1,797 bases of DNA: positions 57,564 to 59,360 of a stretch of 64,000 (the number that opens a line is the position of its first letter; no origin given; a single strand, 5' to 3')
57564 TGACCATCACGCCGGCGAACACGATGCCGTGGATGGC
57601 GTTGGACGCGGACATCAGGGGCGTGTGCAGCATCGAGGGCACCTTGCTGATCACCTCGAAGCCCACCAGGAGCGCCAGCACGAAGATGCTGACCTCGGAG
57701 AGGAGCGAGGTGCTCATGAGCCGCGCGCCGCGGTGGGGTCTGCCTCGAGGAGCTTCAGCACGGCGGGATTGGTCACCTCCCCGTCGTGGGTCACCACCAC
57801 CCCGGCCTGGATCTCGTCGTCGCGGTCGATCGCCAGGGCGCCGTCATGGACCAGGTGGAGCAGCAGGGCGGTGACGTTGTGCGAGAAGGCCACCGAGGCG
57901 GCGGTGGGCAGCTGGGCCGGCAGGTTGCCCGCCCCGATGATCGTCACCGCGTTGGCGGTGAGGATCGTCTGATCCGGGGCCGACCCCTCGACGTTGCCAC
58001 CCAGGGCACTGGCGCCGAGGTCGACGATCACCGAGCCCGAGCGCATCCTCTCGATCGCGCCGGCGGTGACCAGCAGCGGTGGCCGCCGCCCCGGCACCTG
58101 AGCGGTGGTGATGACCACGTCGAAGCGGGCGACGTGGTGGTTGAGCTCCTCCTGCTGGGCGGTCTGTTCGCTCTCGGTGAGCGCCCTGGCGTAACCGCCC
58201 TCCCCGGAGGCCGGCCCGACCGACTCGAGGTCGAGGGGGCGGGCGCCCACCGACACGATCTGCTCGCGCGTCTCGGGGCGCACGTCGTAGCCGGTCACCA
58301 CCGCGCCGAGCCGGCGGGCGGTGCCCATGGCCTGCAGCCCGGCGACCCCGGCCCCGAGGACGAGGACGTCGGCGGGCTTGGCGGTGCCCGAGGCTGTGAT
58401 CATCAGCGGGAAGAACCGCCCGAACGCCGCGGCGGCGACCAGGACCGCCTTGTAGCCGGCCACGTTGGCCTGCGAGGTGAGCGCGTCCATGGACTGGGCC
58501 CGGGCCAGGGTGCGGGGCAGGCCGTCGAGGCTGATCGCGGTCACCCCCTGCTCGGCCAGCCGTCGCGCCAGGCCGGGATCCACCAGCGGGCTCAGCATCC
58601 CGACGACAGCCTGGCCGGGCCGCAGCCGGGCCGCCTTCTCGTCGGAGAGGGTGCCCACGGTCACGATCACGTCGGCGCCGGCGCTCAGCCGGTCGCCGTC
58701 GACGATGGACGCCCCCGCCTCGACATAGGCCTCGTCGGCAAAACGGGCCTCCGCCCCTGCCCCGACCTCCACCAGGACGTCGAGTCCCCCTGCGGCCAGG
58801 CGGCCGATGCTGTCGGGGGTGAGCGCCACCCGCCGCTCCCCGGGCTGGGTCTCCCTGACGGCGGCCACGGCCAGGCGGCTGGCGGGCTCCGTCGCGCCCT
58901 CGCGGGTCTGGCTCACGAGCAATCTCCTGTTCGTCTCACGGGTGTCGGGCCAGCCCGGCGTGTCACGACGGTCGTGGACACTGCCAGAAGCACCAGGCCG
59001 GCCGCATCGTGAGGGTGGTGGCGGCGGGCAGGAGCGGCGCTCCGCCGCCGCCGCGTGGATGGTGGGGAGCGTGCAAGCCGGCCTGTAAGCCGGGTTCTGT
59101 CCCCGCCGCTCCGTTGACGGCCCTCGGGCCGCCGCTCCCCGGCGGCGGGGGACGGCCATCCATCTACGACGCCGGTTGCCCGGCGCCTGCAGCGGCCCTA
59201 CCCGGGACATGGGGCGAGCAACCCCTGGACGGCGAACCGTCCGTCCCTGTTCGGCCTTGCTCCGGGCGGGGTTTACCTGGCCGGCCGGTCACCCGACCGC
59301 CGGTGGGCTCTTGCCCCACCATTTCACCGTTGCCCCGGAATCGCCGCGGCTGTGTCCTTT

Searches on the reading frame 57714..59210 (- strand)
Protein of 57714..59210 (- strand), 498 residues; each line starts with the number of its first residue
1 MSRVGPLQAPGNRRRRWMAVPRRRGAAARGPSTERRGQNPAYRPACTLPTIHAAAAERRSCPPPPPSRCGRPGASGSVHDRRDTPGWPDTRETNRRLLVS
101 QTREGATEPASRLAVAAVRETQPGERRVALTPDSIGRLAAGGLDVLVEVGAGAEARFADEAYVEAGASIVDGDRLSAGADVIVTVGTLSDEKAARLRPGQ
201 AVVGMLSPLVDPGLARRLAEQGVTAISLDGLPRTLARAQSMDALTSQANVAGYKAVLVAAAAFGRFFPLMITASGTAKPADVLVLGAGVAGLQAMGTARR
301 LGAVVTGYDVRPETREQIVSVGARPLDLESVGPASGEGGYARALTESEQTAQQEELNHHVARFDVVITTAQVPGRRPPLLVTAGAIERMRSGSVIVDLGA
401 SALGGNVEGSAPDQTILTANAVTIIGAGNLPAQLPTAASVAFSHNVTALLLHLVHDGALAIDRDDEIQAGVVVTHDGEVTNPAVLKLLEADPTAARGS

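Call 82: search_protein_families(library=pfam, proteins=[window:57714-59210:-], max_evalue=0.00001)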
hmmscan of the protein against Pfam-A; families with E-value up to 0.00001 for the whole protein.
window:57714-59210:- (498 aa): 2 families
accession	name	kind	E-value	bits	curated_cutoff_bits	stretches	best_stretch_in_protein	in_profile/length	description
PF01262.27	AlaDh_PNT_C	-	1.1e-57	195.4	23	1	255-481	1-213/214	Alanine dehydrogenase/PNT, C-terminal domain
PF05222.21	AlaDh_PNT_N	-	6.1e-37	127.3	30.4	1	118-251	3-136/136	Alanine dehydrogenase/PNT, N-terminal domain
